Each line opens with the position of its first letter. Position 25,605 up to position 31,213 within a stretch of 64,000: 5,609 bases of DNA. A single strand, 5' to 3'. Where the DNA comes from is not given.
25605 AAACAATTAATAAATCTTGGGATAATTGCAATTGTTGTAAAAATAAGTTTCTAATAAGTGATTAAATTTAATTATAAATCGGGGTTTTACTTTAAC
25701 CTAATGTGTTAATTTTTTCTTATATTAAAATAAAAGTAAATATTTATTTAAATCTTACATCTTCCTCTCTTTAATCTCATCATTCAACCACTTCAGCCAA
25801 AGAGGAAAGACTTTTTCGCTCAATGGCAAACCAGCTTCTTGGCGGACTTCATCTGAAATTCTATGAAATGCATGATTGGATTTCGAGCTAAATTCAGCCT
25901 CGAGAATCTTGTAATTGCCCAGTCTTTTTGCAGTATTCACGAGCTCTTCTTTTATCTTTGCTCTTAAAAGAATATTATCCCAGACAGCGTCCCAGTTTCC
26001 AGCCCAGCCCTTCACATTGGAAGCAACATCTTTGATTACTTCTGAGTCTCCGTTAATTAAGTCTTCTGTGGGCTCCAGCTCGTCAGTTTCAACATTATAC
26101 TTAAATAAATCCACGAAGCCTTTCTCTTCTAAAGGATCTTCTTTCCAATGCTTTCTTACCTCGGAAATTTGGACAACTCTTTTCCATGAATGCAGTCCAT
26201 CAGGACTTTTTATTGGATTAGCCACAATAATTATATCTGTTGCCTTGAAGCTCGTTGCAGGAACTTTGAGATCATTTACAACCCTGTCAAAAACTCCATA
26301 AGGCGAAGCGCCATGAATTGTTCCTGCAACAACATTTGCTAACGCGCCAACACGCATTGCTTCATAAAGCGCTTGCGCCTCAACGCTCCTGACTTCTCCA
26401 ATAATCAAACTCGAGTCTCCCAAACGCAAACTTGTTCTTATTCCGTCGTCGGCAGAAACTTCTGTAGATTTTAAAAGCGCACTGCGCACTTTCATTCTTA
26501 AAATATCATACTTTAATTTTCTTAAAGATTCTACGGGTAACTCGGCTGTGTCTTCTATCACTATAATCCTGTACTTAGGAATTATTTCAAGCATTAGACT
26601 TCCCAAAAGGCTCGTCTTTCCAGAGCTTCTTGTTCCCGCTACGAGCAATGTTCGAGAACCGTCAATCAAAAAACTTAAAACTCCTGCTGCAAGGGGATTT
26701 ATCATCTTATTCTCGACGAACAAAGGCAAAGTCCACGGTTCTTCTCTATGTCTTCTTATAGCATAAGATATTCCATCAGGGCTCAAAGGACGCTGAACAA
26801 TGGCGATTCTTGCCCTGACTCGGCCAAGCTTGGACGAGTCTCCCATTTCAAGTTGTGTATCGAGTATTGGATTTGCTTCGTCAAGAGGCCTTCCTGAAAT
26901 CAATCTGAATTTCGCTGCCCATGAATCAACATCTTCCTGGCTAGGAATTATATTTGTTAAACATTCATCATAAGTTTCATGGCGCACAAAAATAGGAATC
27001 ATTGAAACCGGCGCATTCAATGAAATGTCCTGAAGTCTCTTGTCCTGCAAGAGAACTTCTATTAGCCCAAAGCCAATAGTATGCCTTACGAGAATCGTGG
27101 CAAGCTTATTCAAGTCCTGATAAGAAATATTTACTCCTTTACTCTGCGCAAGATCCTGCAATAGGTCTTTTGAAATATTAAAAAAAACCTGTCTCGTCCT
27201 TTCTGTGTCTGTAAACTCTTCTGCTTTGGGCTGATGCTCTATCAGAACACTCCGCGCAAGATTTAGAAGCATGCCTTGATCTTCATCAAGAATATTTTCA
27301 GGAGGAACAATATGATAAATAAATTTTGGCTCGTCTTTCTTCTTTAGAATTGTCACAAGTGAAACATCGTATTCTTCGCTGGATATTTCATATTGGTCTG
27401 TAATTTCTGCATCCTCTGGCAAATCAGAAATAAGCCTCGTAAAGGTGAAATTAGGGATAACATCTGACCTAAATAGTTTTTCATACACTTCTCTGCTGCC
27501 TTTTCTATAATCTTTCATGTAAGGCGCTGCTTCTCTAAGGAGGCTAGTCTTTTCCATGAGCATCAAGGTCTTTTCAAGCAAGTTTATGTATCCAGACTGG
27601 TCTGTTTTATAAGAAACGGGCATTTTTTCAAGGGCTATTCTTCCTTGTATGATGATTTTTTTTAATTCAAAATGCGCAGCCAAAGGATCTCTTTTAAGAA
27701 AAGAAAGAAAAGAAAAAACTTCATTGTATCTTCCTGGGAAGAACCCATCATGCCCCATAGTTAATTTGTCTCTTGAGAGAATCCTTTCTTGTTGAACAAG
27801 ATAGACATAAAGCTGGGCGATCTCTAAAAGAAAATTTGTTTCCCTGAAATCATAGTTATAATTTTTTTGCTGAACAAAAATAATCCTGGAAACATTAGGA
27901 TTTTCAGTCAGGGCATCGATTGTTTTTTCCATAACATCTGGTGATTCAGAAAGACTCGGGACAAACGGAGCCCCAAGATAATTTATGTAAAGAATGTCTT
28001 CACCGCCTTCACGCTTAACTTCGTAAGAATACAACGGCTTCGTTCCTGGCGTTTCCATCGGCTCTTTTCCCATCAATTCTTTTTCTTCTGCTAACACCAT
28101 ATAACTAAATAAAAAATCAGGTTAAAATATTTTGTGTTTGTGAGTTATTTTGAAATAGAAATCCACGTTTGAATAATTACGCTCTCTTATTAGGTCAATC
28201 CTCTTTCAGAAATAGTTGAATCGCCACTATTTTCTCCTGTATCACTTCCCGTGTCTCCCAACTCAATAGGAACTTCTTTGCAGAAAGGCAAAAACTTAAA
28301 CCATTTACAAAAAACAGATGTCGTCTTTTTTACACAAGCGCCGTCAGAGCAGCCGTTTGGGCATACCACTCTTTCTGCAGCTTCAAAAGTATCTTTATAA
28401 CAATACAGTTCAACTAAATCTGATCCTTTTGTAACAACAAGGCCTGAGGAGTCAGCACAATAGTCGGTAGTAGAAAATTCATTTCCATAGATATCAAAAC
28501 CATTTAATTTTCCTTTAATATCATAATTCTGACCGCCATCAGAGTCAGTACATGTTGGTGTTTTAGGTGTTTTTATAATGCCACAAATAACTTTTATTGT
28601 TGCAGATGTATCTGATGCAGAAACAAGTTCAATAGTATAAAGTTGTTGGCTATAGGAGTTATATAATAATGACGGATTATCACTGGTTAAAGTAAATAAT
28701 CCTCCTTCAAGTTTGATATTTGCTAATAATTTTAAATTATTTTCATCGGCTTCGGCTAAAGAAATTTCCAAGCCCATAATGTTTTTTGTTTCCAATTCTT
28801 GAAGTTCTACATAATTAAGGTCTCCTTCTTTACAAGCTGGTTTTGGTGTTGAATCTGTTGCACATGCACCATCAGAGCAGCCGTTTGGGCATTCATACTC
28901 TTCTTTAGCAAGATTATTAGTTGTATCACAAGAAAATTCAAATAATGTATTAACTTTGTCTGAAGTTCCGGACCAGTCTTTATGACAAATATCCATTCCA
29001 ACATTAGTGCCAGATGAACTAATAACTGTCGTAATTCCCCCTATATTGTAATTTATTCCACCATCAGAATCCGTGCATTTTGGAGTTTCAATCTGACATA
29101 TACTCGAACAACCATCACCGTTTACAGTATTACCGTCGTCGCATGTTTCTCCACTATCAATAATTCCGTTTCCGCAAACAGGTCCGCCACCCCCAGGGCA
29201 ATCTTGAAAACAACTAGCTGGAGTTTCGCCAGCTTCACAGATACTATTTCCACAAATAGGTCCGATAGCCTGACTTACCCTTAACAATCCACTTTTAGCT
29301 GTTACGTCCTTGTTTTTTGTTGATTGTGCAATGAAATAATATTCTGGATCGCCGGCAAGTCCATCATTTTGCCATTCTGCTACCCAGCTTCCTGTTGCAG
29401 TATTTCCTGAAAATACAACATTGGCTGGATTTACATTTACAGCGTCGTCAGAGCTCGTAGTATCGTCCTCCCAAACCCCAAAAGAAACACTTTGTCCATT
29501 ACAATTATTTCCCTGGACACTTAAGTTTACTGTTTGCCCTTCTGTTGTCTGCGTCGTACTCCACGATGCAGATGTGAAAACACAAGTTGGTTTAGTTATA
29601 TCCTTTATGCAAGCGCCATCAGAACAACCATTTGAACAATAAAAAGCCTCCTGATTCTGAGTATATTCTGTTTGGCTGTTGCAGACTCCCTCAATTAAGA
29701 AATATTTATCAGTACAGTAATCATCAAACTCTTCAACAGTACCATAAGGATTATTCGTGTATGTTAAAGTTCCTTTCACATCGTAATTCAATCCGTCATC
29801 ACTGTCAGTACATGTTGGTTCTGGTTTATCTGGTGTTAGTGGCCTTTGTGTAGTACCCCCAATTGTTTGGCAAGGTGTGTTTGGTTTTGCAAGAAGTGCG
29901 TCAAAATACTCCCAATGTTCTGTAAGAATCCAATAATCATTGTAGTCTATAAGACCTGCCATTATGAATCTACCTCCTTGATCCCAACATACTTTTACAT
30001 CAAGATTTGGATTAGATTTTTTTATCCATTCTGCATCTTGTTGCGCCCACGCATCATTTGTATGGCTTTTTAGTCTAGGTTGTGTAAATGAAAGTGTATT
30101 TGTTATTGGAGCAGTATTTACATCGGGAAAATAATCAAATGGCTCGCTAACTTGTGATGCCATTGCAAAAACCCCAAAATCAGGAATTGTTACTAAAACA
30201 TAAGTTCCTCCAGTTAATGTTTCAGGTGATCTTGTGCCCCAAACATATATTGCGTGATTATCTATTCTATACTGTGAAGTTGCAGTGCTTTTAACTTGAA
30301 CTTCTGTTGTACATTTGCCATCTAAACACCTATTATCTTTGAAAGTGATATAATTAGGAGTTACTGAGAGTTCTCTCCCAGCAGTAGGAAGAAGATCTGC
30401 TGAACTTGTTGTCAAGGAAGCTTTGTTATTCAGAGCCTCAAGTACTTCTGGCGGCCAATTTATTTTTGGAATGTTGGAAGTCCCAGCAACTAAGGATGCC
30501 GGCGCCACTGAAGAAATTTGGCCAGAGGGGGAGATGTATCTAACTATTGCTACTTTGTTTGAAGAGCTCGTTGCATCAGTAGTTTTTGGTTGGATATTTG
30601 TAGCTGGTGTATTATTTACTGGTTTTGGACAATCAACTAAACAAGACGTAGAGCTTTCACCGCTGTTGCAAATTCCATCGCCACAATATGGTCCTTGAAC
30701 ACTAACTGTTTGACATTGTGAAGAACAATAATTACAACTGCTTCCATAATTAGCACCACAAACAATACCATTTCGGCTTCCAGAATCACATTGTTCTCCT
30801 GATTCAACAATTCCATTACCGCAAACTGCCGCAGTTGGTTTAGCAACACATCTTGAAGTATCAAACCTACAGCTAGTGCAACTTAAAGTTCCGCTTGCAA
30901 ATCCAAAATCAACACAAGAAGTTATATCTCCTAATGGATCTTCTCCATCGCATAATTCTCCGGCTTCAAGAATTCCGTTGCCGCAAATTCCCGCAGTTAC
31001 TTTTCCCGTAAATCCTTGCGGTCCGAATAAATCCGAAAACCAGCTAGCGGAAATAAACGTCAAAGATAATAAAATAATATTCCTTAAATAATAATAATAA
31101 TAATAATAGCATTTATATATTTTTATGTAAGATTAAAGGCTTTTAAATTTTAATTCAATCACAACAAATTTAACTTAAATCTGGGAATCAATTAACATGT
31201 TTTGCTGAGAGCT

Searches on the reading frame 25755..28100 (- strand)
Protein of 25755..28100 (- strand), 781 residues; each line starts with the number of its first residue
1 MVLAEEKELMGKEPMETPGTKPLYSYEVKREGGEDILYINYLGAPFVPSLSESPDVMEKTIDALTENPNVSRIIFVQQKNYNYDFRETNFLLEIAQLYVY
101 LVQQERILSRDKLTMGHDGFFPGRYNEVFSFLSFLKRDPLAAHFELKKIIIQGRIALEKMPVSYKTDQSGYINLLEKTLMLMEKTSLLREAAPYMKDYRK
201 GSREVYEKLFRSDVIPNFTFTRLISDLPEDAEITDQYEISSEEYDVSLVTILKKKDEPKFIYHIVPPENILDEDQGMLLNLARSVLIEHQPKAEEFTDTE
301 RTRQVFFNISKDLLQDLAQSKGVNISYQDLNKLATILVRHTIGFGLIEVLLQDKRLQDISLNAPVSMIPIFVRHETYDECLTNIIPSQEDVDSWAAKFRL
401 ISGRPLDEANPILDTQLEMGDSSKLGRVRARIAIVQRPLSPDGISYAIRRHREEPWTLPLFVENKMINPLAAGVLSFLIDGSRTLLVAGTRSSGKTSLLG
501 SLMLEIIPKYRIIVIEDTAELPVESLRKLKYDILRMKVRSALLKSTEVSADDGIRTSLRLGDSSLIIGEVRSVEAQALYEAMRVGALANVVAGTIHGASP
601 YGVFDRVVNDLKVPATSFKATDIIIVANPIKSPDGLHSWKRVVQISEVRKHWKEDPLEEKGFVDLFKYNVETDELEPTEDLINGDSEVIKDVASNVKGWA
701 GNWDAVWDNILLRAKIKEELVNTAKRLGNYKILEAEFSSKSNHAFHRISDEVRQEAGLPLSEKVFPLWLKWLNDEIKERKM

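Call 11: search_protein_families(library=pfam, proteins=[window:25755-28100:-], max_evalue=0.01)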
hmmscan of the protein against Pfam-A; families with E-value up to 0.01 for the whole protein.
window:25755-28100:- (781 aa): 1 family
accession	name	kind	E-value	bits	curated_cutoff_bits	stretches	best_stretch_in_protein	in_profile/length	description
PF00437.27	T2SSE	-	2.2e-13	50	24.9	1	427-626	91-273/370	Type II/IV secretion system protein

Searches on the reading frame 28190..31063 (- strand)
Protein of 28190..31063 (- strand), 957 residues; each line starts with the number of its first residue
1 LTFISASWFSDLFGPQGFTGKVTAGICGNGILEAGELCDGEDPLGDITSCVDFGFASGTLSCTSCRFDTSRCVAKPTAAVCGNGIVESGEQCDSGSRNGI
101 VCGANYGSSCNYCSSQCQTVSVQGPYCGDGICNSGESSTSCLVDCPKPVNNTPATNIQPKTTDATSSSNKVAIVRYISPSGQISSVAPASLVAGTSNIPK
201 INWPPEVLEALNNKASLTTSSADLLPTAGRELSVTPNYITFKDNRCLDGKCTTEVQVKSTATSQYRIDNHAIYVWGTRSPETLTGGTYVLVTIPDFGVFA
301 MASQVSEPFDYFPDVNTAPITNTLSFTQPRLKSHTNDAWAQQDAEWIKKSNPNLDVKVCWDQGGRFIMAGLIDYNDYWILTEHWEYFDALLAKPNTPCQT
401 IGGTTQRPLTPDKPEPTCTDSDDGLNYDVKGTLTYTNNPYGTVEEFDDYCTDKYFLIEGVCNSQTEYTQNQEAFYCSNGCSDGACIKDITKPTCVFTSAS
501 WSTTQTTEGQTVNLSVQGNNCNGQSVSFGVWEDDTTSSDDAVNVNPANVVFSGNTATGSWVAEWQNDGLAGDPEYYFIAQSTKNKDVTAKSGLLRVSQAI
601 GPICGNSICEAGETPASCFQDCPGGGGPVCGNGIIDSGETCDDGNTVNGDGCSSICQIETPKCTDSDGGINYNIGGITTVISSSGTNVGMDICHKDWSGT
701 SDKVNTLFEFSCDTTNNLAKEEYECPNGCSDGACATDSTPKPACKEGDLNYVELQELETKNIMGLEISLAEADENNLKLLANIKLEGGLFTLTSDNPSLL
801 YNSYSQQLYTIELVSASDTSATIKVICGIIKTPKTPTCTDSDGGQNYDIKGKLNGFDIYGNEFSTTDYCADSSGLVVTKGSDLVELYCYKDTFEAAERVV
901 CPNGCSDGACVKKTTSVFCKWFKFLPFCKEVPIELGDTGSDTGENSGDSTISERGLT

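Call 11: search_protein_families(library=pfam, proteins=[window:28190-31063:-], max_evalue=0.01)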
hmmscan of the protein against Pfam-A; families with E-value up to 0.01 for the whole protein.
window:28190-31063:- (957 aa): 1 family
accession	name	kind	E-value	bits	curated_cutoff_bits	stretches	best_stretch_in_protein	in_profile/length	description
PF13948.11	DUF4215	-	1.4e-05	25.7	27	1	609-657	4-47/47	Domain of unknown function (DUF4215)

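Call 14: find_encoding_contigs(protein=window:28190-31063:-, flank=3000, max_places=10)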
Protein window:28190-31063:- (957 aa): no gene with exactly this product is on record in the collection.
